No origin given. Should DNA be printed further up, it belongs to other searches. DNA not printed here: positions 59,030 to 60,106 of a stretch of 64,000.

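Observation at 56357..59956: YqeC-family and MobA-like genes (GTGA-coupled) directly upstream of a bis-MGD molybdoenzyme rather than a xanthine-dehydrogenase-family hydroxylase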

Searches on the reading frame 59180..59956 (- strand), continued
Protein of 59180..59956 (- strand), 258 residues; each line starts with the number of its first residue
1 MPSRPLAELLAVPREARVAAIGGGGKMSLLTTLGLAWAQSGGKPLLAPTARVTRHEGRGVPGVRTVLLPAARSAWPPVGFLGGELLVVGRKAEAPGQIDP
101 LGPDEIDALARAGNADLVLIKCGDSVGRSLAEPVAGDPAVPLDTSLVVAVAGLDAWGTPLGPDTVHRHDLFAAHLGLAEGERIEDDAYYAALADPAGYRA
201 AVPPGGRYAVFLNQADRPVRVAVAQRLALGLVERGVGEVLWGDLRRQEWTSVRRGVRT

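Call 47: find_encoding_contigs(protein=P0005, flank=10000, max_places=3)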
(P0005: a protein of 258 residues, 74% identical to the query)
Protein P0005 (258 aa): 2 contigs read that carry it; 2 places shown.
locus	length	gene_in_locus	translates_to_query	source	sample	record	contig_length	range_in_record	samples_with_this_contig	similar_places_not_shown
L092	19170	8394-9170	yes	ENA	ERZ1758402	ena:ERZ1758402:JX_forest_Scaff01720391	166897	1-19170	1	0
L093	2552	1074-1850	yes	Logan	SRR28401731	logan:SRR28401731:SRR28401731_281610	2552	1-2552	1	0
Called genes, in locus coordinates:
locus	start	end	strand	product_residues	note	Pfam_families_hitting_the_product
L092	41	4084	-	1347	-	PF13860:FlgD_ig (weak)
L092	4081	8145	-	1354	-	-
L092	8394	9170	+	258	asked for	PF19842:YqeC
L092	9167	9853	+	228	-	PF12804:NTP_transf_3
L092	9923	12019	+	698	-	PF04879:Molybdop_Fe4S4, PF00384:Molybdopterin, PF01568:Molydop_binding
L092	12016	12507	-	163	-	-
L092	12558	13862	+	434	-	PF00278:Orn_DAP_Arg_deC, PF01168:Ala_racemase_N (faint), PF02784:Orn_Arg_deC_N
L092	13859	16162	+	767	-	PF00403:HMA, PF00122:E1-E2_ATPase, PF00702:Hydrolase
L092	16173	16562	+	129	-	PF00072:Response_reg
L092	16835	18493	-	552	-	PF13185:GAF_2, PF01590:GAF, PF13492:GAF_3, PF00512:HisKA, PF02518:HATPase_c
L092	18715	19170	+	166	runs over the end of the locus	-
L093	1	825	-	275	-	?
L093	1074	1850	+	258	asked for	PF19842:YqeC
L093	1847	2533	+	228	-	PF12804:NTP_transf_3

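Call 49: search_dna_similar(query=window:59180-59956:-, collection=plasmids, mode=protein, max_rows=25, max_evalue=0.001)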
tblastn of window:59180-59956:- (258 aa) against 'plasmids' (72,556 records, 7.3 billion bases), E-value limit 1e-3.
Records with a match: 2; places in all: 2; records where one place covers at least 80% of the query: 1.
Best place of each record, by identity: <60% 2.
By first word of the organism name: Peptoclostridium 1; Haloterrigena 1.
By predicted mobility (MOB-suite, as given by PLSDB): non-mobilizable 2.
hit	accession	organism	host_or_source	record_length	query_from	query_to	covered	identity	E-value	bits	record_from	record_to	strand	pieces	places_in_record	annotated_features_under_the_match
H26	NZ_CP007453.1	Peptoclostridium acidaminophilum DSM 3953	black mud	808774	6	216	82%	25.9%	2e-8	62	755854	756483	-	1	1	yqeC: selenium cofactor biosynthesis protein YqeC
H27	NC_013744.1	Haloterrigena turkmenica DSM 5511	-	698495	101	227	49%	35.4%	2e-5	53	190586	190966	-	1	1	yqeC: selenium cofactor biosynthesis protein YqeC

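Call 60: predict_structure(alignment_id=A3)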
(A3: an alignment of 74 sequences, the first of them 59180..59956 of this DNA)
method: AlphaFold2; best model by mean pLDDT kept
length: 258 residues; sequences in the alignment: 74
mean_pLDDT: 93.9   pTM: 0.92
mean pLDDT of the five models: 93.9, 93.6, 93.1, 93.0, 92.5
residues with pLDDT >= 90: 232; 70-90: 19; 50-70: 4; < 50: 3
segments of 3 or more residues with pLDDT < 50: none
pLDDT, mean of each block of 10 residues (from residue 1): 83 97 96 96 97 80 95 94 95 92 96 98 94 86 98 98 97 95 98 95 97 97 98 97 94 74
secondary structure, 60 per line:
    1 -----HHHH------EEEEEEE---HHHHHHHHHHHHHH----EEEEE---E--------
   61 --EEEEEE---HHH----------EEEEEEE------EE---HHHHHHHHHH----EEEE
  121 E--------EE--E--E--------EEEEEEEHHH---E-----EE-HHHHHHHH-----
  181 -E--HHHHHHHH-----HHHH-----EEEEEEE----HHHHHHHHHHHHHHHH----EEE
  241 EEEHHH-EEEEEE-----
elements in order: H6-9 E16-22 H26-39 E44-48 E63-68 E85-91 H103-112 E117-121 E146-152 H168-175 H185-192 H198-201 E207-213 H218-233 E238-243 E248-253

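Call 64: fold_search(model_id=the predicted structure, library=pdb)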
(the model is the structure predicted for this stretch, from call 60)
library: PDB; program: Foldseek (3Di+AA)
matches with E <= 10: 822; with E <= 0.001: 0
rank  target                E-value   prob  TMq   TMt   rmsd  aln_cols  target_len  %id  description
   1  4xc8_B                5.8e-03  0.95  0.37  0.11   8.9       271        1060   13  Isobutyryl-CoA mutase fused with bound butyryl-CoA, GDP, and Mg and without cobalamin (apo-IcmF/GDP) (released 2015-02-11)
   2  3dmd_B                8.3e-03  0.94  0.38  0.32   8.4       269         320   14  Structures and Conformations in Solution of the Signal Recognition Particle Receptor from the archaeon Pyrococcus furi (released 2008-11-11)
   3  4xc8_A                1.2e-02  0.91  0.37  0.11   8.7       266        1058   13  Isobutyryl-CoA mutase fused with bound butyryl-CoA, GDP, and Mg and without cobalamin (apo-IcmF/GDP) (released 2015-02-11)
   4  6q93_D                1.6e-02  0.89  0.40  0.38   7.7       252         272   15  MgADP-bound Fe protein of Vanadium nitrogenase from Azotobacter vinelandii (released 2019-02-27)
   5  6q93_F                1.9e-02  0.87  0.39  0.38   7.7       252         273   15  MgADP-bound Fe protein of Vanadium nitrogenase from Azotobacter vinelandii (released 2019-02-27)
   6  5cjt_B                1.9e-02  0.87  0.38  0.11   8.8       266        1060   14  Isobutyryl-CoA mutase fused with bound adenosylcobalamin, GDP, Mg (holo-IcmF/GDP), and substrate isobutyryl-coenzyme A (released 2015-09-09)
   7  4xc7_B                2.2e-02  0.91  0.40  0.12   8.3       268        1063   13  Isobutyryl-CoA mutase fused with bound butyryl-CoA and without cobalamin or GDP (apo-IcmF) (released 2015-02-11)
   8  5cjv_B                2.3e-02  0.90  0.38  0.11   7.9       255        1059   14  Isobutyryl-CoA mutase fused with bound adenosylcobalamin, GDP, Mg (holo-IcmF/GDP), and substrate isovaleryl-coenzyme A (released 2015-09-09)
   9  5cju_B                2.6e-02  0.90  0.39  0.11   7.9       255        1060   12  Isobutyryl-CoA mutase fused with bound adenosylcobalamin, GDP, Mg (holo-IcmF/GDP), and substrate n-butyryl-coenzyme A (released 2015-09-09)
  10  6q93_E                3.7e-02  0.75  0.39  0.37   7.8       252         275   15  MgADP-bound Fe protein of Vanadium nitrogenase from Azotobacter vinelandii (released 2019-02-27)
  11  2xj9_B                3.7e-02  0.69  0.37  0.37   8.6       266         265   15  Dimer Structure of the bacterial cell division regulator MipZ (released 2011-07-13)
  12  6q93_H                3.7e-02  0.60  0.36  0.33  10.9       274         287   14  MgADP-bound Fe protein of Vanadium nitrogenase from Azotobacter vinelandii (released 2019-02-27)
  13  8q5x_D                3.9e-02  0.75  0.39  0.36   7.5       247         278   14  MgADP-bound Fe protein of the molybdenum nitrogenase from Methanococcus maripaludis (released 2024-05-15)
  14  4xc7_A                4.2e-02  0.87  0.41  0.12   7.5       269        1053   13  Isobutyryl-CoA mutase fused with bound butyryl-CoA and without cobalamin or GDP (apo-IcmF) (released 2015-02-11)
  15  4xc6_B                4.2e-02  0.72  0.36  0.11   9.2       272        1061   14  Isobutyryl-CoA mutase fused with bound adenosylcobalamin, GDP, and Mg (holo-IcmF/GDP) (released 2015-02-11)
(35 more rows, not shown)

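Call 79: search_protein_representatives(protein=window:59180-59956:-)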
Query: 258 residues. Proteins with E-value up to 0.001 (for the whole library): 2105; up to 1e-10: 465; up to 1e-30: 4. The best 150 are listed.
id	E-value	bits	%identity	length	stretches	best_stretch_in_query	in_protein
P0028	1.5e-99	349.2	65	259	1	1-254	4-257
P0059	1.4e-42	162.4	45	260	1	16-244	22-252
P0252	4.3e-36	141.2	63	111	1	148-258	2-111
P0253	3.2e-32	128.5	76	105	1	179-258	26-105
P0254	1.0e-26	110.5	41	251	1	15-237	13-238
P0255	1.4e-23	100.2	36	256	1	16-230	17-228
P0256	1.4e-23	100.2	31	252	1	4-247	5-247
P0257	1.5e-21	93.5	31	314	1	12-230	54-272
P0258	7.4e-21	91.2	31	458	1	7-243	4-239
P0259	4.3e-20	88.7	31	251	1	6-248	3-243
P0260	5.6e-20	88.4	30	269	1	2-250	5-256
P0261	1.1e-19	87.4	34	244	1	19-216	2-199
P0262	2.7e-19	86.1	33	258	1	11-240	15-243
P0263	3.1e-19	85.9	34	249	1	6-247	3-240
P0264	3.4e-19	85.8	35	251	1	5-234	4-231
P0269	9.8e-19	84.3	36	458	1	6-246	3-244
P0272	2.9e-18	82.7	33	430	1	12-251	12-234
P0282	1.9e-17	80.0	29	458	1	8-240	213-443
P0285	2.7e-17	79.5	31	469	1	6-216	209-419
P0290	7.1e-17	78.2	26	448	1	8-249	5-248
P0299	1.1e-16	77.5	35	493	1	18-242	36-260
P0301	1.4e-16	77.2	35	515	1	8-234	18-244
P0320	5.5e-16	75.3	28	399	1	17-246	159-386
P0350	2.6e-15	73.0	30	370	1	7-235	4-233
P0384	1.1e-14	71.0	36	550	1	17-217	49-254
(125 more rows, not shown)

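Call 80: search_protein_families(library=pfam, proteins=[P0258, P0269, P0272, P0282, P0285, P0290, P0299, P0301, P0320, P0384], max_evalue=0.001)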
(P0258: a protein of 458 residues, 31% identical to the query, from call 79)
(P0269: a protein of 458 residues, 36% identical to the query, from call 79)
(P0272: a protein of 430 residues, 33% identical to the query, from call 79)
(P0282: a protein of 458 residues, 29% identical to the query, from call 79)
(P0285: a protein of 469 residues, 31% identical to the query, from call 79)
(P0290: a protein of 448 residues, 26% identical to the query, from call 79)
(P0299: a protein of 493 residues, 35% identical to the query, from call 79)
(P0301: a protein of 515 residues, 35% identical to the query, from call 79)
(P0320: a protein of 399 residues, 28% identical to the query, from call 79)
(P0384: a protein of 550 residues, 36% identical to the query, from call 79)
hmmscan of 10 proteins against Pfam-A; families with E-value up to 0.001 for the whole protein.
P0258 (458 aa): 5 families
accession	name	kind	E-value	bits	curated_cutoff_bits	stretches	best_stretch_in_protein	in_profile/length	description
PF19842.5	YqeC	-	7.1e-44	150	27.6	1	15-165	1-145/145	YqeC protein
PF12804.13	NTP_transf_3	-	3.6e-41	141.5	27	1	260-420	1-157/160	MobA-like NTP transferase domain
PF01128.25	IspD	-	9e-11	42.4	27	1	258-382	1-125/221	2-C-methyl-D-erythritol 4-phosphate cytidylyltransferase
PF02348.25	CTP_transf_3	-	0.00019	21.8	22.6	1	260-379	2-119/217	Cytidylyltransferase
PF00483.29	NTP_transferase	-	0.00055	20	21.2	1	260-379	2-129/245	Nucleotidyl transferase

P0269 (458 aa): 3 families
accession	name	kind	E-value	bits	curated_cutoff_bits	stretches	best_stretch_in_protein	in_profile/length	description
PF19842.5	YqeC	-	1.7e-41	142.3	27.6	1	15-166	1-145/145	YqeC protein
PF12804.13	NTP_transf_3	-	1.3e-35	123.4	27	1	257-423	1-158/160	MobA-like NTP transferase domain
PF01128.25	IspD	-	1.2e-07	32.2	27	1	257-332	3-77/221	2-C-methyl-D-erythritol 4-phosphate cytidylyltransferase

P0272 (430 aa): 2 families
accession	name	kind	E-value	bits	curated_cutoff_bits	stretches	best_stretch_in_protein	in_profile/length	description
PF19842.5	YqeC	-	1.3e-26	94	27.6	1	18-156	1-145/145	YqeC protein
PF12804.13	NTP_transf_3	-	7.2e-23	82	27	1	246-403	2-155/160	MobA-like NTP transferase domain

P0282 (458 aa): 5 families
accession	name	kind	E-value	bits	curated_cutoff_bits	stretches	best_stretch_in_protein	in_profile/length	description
PF19842.5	YqeC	-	3.2e-44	151.1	27.6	1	223-372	1-145/145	YqeC protein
PF08241.18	Methyltransf_11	-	6.9e-10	39.9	21.2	1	47-139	1-95/95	Methyltransferase domain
PF13649.12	Methyltransf_25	-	2e-07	32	27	1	47-135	2-97/97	Methyltransferase domain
PF13614.12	AAA_31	-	0.00053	20.4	27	0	226-251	10-35/177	AAA domain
PF13489.12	Methyltransf_23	-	0.00081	19.6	27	0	29-185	7-159/164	Methyltransferase domain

P0285 (469 aa): 4 families
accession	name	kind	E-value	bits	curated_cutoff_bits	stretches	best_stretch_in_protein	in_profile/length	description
PF19842.5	YqeC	-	1.7e-41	142.2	27.6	1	221-371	1-144/145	YqeC protein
PF12804.13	NTP_transf_3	-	3.4e-39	135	27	1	10-168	1-156/160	MobA-like NTP transferase domain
PF01128.25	IspD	-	7.8e-08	32.8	27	1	10-123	3-117/221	2-C-methyl-D-erythritol 4-phosphate cytidylyltransferase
PF00483.29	NTP_transferase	-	0.00062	19.9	21.2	0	10-58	2-56/245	Nucleotidyl transferase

P0290 (448 aa): 4 families
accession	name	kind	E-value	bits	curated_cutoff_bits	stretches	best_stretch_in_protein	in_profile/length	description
PF19842.5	YqeC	-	2.3e-40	138.6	27.6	1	15-168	1-145/145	YqeC protein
PF12804.13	NTP_transf_3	-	5.8e-39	134.3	27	1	258-420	1-158/160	MobA-like NTP transferase domain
PF01128.25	IspD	-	2e-09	38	27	1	256-380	1-125/221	2-C-methyl-D-erythritol 4-phosphate cytidylyltransferase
PF02348.25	CTP_transf_3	-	1.3e-06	28.8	22.6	1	258-373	2-114/217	Cytidylyltransferase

P0299 (493 aa): 2 families
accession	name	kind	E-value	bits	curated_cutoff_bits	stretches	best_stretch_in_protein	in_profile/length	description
PF19842.5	YqeC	-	7.8e-36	123.9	27.6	1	37-188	2-145/145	YqeC protein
PF12804.13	NTP_transf_3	-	1.1e-30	107.3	27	1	277-463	1-158/160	MobA-like NTP transferase domain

P0301 (515 aa): 3 families
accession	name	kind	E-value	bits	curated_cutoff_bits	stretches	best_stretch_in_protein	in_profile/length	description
PF19842.5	YqeC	-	1.5e-42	145.7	27.6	1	28-179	1-145/145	YqeC protein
PF12804.13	NTP_transf_3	-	1.5e-33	116.7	27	1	303-480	1-158/160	MobA-like NTP transferase domain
PF01128.25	IspD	-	4e-08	33.7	27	1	301-420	1-120/221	2-C-methyl-D-erythritol 4-phosphate cytidylyltransferase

P0320 (399 aa): 2 families
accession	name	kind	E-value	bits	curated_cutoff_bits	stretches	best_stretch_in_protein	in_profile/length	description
PF19842.5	YqeC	-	5.1e-45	153.7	27.6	1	160-308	1-144/145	YqeC protein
PF00126.33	HTH_1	-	1.3e-06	28.7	26.6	1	23-81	6-59/60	Bacterial regulatory helix-turn-helix protein, lysR family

P0384 (550 aa): 2 families
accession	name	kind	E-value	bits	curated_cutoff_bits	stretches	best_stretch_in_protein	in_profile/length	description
PF19842.5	YqeC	-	1e-36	126.8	27.6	1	50-208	1-145/145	YqeC protein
PF12804.13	NTP_transf_3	-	2.8e-24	86.6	27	1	362-515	14-157/160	MobA-like NTP transferase domain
